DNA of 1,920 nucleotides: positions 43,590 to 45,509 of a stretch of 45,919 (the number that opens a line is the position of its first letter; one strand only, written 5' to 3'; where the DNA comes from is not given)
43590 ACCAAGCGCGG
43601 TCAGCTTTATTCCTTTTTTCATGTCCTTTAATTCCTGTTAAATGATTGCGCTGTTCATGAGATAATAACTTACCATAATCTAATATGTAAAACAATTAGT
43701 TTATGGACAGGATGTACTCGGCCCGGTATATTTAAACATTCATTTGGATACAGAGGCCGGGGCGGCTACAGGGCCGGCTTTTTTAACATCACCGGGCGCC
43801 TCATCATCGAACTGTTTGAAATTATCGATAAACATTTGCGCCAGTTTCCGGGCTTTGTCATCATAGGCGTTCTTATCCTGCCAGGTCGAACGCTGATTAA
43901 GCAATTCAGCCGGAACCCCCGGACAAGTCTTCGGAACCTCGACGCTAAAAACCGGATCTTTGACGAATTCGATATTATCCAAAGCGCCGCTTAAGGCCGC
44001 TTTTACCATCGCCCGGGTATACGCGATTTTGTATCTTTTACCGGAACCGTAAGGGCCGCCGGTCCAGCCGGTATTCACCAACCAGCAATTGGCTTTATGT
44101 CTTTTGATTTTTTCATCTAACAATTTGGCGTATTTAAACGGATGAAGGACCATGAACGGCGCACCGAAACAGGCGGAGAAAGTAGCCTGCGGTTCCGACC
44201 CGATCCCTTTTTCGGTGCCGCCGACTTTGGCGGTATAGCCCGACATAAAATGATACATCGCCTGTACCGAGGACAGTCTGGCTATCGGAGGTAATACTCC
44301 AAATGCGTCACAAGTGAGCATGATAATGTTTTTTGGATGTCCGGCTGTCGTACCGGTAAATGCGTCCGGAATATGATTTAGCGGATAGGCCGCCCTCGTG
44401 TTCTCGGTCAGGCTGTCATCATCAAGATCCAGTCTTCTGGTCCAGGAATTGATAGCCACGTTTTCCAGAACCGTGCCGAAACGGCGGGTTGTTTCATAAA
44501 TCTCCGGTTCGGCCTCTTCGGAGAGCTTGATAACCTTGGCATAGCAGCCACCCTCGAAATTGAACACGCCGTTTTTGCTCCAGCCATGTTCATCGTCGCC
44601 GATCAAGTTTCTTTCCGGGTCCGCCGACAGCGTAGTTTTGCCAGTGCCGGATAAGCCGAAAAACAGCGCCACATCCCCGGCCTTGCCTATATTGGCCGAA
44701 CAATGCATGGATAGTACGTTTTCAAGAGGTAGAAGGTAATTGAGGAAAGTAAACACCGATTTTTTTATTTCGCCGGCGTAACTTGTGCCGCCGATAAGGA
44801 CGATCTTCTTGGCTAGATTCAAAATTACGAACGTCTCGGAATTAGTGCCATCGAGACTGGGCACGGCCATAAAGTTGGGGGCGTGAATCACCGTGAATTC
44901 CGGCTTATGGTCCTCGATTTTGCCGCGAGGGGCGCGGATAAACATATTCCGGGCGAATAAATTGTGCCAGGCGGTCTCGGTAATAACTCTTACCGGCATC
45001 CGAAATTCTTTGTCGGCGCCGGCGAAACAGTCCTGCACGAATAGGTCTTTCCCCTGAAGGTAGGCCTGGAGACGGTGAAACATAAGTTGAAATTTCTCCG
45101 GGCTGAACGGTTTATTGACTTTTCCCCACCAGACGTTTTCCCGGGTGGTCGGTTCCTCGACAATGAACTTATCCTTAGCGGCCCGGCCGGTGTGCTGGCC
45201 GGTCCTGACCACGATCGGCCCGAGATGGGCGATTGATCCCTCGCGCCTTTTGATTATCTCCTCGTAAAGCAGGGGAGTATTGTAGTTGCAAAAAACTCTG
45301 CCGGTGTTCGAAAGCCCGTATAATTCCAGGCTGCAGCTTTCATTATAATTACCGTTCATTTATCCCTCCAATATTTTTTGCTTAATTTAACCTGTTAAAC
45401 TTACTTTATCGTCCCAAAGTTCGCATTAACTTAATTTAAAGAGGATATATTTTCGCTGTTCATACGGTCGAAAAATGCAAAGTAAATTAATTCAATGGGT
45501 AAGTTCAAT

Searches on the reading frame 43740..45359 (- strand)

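Call 78: search_protein_families(library=ncbifam, proteins=[window:43740-45359:-], max_evalue=0.00001)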
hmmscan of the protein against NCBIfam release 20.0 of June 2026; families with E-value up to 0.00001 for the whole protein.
window:43740-45359:- (539 aa): 6 families
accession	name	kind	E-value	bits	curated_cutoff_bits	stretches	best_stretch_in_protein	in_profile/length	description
NF006820.0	PRK09344.1-2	subfamily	2.4e-256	851.4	636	1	7-531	5-527/529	phosphoenolpyruvate carboxykinase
NF006822.0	PRK09344.1-4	equivalog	5.1e-242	804.1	806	1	3-533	5-533/537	phosphoenolpyruvate carboxykinase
TIGR00224.1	pckA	equivalog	9.6e-217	721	590.05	1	8-531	7-531/532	phosphoenolpyruvate carboxykinase (ATP)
NF006823.0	PRK09344.1-5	equivalog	5.5e-198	658.7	815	1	20-531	6-512/513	phosphoenolpyruvate carboxykinase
NF006819.0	PRK09344.1-1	subfamily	1.4e-195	651.2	745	1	8-530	8-536/538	phosphoenolpyruvate carboxykinase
NF006821.0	PRK09344.1-3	subfamily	2.2e-136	455.5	369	1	19-521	18-514/525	phosphoenolpyruvate carboxykinase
